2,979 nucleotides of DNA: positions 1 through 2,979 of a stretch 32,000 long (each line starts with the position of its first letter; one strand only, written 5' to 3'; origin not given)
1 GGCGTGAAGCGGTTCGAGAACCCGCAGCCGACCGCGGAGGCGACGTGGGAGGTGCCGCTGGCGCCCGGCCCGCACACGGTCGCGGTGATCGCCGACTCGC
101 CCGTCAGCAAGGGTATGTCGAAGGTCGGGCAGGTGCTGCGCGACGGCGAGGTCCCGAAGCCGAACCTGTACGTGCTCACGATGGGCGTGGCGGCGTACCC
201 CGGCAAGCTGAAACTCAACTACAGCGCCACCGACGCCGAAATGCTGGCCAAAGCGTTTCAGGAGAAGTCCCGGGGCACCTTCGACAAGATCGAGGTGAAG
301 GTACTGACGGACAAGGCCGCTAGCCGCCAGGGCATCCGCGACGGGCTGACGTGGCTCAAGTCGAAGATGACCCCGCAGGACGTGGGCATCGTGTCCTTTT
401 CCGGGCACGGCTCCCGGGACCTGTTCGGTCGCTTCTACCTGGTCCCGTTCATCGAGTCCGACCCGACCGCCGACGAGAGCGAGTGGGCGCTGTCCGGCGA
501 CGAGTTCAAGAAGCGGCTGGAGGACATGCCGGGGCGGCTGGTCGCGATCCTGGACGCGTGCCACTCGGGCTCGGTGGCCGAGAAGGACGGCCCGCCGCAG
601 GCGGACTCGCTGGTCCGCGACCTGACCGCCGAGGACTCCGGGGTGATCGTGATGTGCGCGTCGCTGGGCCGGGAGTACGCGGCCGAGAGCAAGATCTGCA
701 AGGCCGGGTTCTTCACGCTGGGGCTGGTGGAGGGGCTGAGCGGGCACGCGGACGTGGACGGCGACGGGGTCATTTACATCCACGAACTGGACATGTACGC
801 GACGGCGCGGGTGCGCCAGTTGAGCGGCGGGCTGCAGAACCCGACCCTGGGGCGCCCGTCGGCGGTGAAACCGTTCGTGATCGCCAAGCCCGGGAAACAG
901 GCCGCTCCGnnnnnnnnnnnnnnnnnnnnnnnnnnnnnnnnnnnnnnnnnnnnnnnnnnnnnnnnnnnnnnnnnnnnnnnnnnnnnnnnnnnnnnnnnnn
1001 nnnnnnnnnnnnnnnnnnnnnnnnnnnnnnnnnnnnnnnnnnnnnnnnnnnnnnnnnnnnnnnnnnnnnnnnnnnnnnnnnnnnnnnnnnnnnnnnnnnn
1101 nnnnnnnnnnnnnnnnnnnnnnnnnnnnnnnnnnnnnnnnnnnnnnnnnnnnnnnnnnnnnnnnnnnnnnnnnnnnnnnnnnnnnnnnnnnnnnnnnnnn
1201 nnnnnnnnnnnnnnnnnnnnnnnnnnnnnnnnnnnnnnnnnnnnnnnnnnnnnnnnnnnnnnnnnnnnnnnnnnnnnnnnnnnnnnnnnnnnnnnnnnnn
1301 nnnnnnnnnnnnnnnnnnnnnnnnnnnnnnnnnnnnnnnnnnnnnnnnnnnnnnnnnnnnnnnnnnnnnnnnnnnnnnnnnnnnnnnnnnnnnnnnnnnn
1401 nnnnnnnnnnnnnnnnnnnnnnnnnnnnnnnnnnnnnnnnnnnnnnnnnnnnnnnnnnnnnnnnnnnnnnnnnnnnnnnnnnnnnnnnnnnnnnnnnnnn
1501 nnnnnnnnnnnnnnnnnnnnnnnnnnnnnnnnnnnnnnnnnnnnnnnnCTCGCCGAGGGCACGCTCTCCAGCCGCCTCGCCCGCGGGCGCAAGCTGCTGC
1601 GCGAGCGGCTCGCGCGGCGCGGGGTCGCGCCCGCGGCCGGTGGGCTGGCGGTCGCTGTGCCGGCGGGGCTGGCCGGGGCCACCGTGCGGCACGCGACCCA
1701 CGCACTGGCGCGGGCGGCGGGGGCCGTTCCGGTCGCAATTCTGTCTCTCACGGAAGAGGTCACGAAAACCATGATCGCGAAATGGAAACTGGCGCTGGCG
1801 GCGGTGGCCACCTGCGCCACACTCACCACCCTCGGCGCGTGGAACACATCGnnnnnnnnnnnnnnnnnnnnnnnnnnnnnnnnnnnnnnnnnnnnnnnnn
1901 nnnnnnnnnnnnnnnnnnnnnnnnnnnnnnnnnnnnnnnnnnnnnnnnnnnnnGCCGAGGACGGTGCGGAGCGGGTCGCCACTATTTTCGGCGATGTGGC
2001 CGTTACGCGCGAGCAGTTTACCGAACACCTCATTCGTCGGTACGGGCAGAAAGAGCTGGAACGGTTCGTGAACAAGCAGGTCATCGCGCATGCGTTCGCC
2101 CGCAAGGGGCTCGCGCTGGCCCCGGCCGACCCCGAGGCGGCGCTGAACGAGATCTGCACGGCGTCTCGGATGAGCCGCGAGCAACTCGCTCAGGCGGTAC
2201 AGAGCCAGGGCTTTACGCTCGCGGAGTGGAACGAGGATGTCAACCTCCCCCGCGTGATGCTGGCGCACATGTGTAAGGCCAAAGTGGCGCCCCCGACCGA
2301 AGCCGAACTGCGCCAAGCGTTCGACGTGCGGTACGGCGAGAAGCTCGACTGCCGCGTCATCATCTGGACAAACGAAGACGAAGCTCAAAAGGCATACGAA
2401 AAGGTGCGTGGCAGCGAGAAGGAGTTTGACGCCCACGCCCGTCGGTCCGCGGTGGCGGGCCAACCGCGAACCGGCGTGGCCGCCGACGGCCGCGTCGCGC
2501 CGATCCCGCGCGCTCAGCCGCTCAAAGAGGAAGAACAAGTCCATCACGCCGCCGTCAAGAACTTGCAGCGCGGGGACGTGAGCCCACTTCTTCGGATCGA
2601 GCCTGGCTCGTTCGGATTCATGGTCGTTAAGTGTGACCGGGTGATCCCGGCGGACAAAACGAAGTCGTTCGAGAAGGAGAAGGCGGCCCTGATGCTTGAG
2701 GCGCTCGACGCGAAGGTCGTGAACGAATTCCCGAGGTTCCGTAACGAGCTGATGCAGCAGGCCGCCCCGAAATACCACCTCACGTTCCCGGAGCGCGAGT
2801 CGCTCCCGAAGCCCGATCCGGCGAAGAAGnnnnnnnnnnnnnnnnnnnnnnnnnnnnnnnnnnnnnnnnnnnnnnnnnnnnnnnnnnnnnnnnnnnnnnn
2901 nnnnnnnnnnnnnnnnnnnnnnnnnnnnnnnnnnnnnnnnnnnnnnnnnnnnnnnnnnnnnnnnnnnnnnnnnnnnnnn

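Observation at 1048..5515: Tandem triplet: two ECF sigma factors tethered through the membrane to SurA/parvulin-like periplasmic domains, with a sigma-less paralog between them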

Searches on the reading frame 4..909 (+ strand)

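Call 63: search_protein_families(library=pfam, proteins=[window:4-909:+], max_evalue=0.00001)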
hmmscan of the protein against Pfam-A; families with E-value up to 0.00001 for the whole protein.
window:4-909:+ (302 aa): 1 family
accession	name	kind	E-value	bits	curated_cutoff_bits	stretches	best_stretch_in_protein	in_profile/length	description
PF00656.27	Peptidase_C14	-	1.3e-16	61.4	21.4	1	57-290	4-231/233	Caspase domain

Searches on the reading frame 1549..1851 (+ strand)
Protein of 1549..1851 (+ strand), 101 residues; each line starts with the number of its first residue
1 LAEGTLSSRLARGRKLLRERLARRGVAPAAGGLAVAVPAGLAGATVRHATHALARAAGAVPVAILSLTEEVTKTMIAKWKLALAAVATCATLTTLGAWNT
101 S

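Call 85: search_solved_structures(query=A6, max_evalue=10, show_alignments=0)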
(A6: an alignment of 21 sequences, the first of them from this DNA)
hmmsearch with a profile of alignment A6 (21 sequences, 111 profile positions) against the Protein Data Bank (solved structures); distinct sequences matched with E-value up to 10: 0.

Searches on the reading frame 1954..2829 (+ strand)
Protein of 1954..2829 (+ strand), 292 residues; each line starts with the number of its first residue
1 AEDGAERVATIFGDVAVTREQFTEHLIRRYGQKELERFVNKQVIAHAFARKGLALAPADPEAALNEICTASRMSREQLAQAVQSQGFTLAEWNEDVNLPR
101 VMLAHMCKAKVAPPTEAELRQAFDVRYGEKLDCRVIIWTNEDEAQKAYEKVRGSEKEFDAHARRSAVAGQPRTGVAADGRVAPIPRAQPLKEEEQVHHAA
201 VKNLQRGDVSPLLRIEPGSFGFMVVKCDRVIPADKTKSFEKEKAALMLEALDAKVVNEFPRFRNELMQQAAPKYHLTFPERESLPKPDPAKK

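Call 46: search_solved_structures(query=A2, max_evalue=1, show_alignments=3)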
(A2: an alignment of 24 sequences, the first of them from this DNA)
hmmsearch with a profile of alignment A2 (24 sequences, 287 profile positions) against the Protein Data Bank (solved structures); distinct sequences matched with E-value up to 1: 62 (the best 60 are shown).
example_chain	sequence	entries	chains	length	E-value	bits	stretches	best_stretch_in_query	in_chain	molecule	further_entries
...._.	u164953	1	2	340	1.2e-15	61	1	37-253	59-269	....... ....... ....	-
4wo7_A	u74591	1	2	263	3.9e-14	56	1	39-265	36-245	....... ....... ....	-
5tvl_A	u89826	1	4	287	3.8e-11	46.2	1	44-252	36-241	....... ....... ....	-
6vj4_A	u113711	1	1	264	7.7e-09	38.6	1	8-254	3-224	Peptidylprolyl isomerase PrsA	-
3nrk_A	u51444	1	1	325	1.9e-08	37.3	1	35-225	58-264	LIC12922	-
6vj6_A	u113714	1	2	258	3.1e-08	36.7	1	16-252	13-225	Peptidylprolyl isomerase (PrsA)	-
1zk6_A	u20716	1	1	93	6.4e-07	32.3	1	144-222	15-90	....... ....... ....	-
2jzv_A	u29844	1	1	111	2e-06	30.7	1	141-223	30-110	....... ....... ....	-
1m5y_A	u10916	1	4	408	3.5e-06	29.9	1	147-266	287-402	Survival protein surA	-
9hg5_F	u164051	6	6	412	3.7e-06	29.9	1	147-266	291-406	Chaperone SurA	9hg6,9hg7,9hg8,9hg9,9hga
8pz1_F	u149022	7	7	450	5.3e-06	29.3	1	147-266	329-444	Chaperone SurA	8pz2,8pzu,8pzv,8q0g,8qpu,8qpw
8qpv_F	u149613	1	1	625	1.3e-05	28.1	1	147-268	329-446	Chaperone SurA,Outer membrane protein X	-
8qp5_P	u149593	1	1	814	2.9e-05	26.9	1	147-268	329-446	Chaperone SurA,Serine protease EspP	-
1j6y_A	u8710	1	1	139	3.2e-05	26.8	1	147-221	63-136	peptidyl-prolyl cis-trans isomerase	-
2lj4_A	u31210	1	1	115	0.0001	25.1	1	144-221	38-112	Peptidyl-prolyl cis-trans isomerase/rotamase, putative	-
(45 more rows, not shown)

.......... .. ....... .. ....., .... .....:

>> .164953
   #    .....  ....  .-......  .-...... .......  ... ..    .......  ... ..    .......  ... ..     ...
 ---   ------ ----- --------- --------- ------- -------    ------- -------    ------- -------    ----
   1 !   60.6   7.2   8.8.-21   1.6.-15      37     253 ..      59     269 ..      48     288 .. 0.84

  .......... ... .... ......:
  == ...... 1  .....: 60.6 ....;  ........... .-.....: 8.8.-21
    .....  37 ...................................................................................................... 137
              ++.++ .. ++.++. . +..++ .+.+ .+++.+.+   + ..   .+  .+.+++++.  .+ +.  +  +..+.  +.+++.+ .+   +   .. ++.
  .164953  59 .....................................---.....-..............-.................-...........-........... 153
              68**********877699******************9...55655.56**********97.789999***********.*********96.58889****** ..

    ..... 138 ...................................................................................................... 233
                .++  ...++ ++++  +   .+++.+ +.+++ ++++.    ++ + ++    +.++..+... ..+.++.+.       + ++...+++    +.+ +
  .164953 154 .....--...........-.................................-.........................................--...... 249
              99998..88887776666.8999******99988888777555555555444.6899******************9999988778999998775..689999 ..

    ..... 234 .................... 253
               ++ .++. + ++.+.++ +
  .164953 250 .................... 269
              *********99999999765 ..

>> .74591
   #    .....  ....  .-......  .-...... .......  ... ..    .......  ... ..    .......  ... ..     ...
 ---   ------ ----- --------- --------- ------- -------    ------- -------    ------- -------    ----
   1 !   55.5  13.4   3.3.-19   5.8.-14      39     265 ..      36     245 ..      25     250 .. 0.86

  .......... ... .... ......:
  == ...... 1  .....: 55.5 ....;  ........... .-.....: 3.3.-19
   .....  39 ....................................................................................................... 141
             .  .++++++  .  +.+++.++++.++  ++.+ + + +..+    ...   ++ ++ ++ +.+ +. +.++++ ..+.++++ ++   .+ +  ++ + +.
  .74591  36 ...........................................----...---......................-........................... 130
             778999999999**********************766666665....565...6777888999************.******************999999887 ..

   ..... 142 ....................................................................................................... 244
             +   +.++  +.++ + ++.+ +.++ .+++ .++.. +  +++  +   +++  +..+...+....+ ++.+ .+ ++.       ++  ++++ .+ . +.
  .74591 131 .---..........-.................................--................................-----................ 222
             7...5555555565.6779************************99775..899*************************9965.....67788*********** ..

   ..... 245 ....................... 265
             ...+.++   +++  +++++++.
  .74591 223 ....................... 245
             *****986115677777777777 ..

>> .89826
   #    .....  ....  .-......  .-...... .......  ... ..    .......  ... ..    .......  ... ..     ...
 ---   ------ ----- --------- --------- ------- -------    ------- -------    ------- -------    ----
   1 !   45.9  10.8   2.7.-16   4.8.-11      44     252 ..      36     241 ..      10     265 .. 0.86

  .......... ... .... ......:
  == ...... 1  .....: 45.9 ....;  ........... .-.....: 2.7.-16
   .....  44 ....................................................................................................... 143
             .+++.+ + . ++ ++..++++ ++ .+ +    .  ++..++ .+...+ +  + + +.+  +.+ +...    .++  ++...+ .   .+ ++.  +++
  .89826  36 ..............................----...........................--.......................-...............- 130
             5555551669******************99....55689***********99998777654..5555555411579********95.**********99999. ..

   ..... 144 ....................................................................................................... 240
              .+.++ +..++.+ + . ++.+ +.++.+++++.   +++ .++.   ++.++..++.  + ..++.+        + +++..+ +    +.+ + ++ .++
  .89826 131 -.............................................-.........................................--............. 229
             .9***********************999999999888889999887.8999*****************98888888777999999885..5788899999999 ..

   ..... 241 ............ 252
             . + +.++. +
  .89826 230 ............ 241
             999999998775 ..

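Call 49: find_related_loci(query=A3, collection=genome_contigs, flank=6000)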
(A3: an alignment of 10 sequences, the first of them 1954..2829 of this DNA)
Query A3 (292 aa) in genome_contigs; peptide patterns used: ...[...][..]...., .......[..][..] (x = any residue, [..] = any of these).
32 stretches matched a pattern; 4 encode a relative of the query (tblastn E <= 1e-3); 4 distinct loci.
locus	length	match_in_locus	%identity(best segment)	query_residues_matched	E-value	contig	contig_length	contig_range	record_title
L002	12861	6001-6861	62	4-292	3e-111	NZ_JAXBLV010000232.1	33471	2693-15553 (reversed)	Gemmata algarum strain JC673 JC673_contig_232, whole genome shotgun sequence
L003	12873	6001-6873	61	6-292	1e-110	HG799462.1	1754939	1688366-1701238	Gemmata sp. IIL30 genomic scaffold, scaffold00001, whole genome shotgun sequence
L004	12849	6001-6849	45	8-291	4e-74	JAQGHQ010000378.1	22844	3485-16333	MAG: Gemmataceae bacterium isolate RYN_437 scaffold_2123248, whole genome shotgun sequence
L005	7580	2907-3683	23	8-277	1e-8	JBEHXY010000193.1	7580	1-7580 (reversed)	MAG: Planctomycetota bacterium isolate ESF1.bin.108 NODE_11612_length_7580_cov_8.743483, whole genome shotgun sequence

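Call 64: search_protein_representatives(protein=window:1954-2829:+)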
Query: 292 residues. Proteins with E-value up to 0.001 (for the whole library): 672; up to 1e-10: 342; up to 1e-30: 78. The best 150 are listed.
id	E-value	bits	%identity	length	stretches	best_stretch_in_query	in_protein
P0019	1.5e-166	569.0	89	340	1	3-292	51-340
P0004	8.7e-140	481.2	50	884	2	7-285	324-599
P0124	3.5e-75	269.4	38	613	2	8-273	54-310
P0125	8.7e-71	255.0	37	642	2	3-277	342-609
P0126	2.1e-70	253.7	35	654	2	7-283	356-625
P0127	2.0e-69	250.5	35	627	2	4-281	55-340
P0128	1.1e-67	244.8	35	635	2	5-281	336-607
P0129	1.3e-67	244.6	49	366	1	5-280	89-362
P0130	4.7e-67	242.7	36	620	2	7-284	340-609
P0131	8.6e-67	241.9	33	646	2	3-272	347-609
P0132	1.8e-66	240.8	34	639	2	7-274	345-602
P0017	2.8e-66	240.2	47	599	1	7-291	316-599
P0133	6.6e-66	239.0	38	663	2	15-279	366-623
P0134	1.0e-65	238.3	37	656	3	4-278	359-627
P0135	2.6e-65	237.0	36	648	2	3-245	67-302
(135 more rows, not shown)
